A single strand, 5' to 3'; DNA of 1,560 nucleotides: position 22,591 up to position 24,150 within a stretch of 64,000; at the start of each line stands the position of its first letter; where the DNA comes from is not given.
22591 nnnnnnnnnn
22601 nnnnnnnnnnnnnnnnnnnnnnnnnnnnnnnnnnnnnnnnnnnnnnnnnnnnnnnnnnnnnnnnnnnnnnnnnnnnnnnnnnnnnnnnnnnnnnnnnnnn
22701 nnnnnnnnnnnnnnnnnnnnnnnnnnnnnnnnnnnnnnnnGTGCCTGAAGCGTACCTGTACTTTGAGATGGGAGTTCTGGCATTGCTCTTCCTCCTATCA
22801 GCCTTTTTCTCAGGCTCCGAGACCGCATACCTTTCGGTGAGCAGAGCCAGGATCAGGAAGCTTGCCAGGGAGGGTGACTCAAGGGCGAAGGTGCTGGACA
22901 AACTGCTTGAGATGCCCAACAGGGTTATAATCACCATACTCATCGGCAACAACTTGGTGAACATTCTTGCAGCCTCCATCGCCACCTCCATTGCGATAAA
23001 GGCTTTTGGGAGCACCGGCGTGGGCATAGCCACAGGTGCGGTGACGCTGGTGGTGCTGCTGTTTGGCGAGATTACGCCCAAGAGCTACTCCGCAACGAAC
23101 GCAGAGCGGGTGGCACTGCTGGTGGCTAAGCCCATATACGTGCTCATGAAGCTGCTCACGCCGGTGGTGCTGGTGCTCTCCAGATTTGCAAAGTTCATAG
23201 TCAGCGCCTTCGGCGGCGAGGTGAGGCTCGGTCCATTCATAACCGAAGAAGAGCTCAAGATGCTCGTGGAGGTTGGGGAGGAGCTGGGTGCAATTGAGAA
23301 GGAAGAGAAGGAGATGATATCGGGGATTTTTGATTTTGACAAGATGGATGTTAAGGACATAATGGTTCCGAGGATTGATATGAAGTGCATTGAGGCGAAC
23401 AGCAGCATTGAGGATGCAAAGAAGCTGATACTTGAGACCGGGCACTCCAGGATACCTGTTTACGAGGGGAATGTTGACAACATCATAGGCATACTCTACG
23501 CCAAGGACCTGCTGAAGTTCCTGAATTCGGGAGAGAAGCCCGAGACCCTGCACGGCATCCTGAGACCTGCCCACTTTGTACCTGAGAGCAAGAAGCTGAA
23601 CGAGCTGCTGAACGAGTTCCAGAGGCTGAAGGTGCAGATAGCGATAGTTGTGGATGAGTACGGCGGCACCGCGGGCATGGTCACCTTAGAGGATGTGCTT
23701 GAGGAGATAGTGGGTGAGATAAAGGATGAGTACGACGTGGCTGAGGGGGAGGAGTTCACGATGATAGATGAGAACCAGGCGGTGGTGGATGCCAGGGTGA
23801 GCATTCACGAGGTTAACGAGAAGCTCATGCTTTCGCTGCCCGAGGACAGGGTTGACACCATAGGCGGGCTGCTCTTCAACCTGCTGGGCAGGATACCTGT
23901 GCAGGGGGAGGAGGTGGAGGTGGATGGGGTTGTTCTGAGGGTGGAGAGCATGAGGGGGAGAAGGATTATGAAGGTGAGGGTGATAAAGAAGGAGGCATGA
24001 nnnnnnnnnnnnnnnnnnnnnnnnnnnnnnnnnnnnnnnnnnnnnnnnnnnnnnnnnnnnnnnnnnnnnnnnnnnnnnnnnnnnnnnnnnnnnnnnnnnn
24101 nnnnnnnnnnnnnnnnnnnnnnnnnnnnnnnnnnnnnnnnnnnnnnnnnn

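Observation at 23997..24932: One-component membrane-anchored regulator: extracellular CWB2-like domain, single TM, cytoplasmic winged HTH, co-transcribed with a CorC/HlyC transporter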

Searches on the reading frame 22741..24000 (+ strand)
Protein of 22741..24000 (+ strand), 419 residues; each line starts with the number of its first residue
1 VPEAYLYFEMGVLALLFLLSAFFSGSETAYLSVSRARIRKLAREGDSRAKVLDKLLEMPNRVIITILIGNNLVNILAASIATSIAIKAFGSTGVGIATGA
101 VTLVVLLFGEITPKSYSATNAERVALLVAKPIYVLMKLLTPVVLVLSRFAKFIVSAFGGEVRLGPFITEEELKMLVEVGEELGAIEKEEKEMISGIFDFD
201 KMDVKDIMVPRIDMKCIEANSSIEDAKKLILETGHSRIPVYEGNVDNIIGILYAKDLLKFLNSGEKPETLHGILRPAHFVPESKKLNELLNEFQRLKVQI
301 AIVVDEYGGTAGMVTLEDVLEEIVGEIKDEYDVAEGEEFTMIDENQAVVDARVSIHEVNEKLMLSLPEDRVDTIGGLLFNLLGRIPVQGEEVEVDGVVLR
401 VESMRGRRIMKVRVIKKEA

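Call 3: search_protein_families(library=pfam, proteins=[window:22741-24000:+], max_evalue=1)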
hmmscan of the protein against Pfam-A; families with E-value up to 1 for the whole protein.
window:22741-24000:+ (419 aa): 3 families
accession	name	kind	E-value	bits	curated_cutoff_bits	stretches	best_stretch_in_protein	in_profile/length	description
PF01595.25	CNNM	-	4e-59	199.8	28.4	1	13-189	3-181/181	Cyclin M transmembrane N-terminal domain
PF03471.22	CorC_HlyC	-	1.1e-22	80.2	27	1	341-416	2-79/81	Transporter associated domain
PF00571.33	CBS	-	5.2e-19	68.8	24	2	204-261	1-55/57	CBS domain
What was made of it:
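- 22741..24000 (+): CNNM/CorC-family gene (DUF21/CNNM TM domain, CBS pair, CorC_HlyC), 419 aa. Its stop codon overlaps the regulator's start codon. Pfam: CNNM 4e-59, CBS 5e-19, CorC_HlyC 1e-22 (call 3).
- Checked: The upstream gene 22741-24000 carries CNNM + CBS + CorC_HlyC domains (call 3).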

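Call 4: search_protein_families(library=ncbifam, proteins=[window:22741-24000:+], max_evalue=1)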
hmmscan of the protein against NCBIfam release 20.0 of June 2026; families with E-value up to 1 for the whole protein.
window:22741-24000:+ (419 aa): 10 families
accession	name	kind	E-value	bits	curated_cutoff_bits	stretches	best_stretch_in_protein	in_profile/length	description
TIGR03520.1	GldE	subfamily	6.5e-96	321.9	376.05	1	14-415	2-406/408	gliding motility-associated protein GldE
NF008604.1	PRK11573.1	equivalog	2.4e-81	273.8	475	1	12-416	12-418/428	hypothetical protein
NF011675.0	PRK15094.1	equivalog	6.9e-60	202.8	379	1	169-414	34-279/292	CNNM family magnesium/cobalt transport protein CorC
NF052568.1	PolamExpPaeASal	equivalog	2.3e-54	184.8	500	1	11-404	6-412/424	polyamine export protein PaeA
NF041552.1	TF_PrdR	equivalog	8.7e-06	24.3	795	1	200-355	4-156/577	sigma-54 dependent transcriptional regulator PrdR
TIGR01302.1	IMP_dehydrog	equivalog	7.4e-05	21.8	481.5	1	213-322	89-199/450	IMP dehydrogenase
NF053863.1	DS11_antiphage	equivalog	0.00077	18.7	260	1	202-322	73-191/305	CBS domain-containing anti-phage protein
NF011443.0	PRK14869.1-5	equivalog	0.0055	15.2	335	1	202-260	247-303/546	putative manganese-dependent inorganic diphosphatase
NF052358.1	GMPRedGuaB1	equivalog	0.054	12.6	675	1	217-321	102-202/479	GMP reductase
NF041630.1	CBS_CbpB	equivalog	0.095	12.6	125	0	201-259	8-65/143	cyclic-di-AMP-binding protein CbpB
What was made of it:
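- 22741..24000 (+): NCBIfam hits to GldE/CorC/PaeA models are all below their equivalog cutoffs (call 4).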
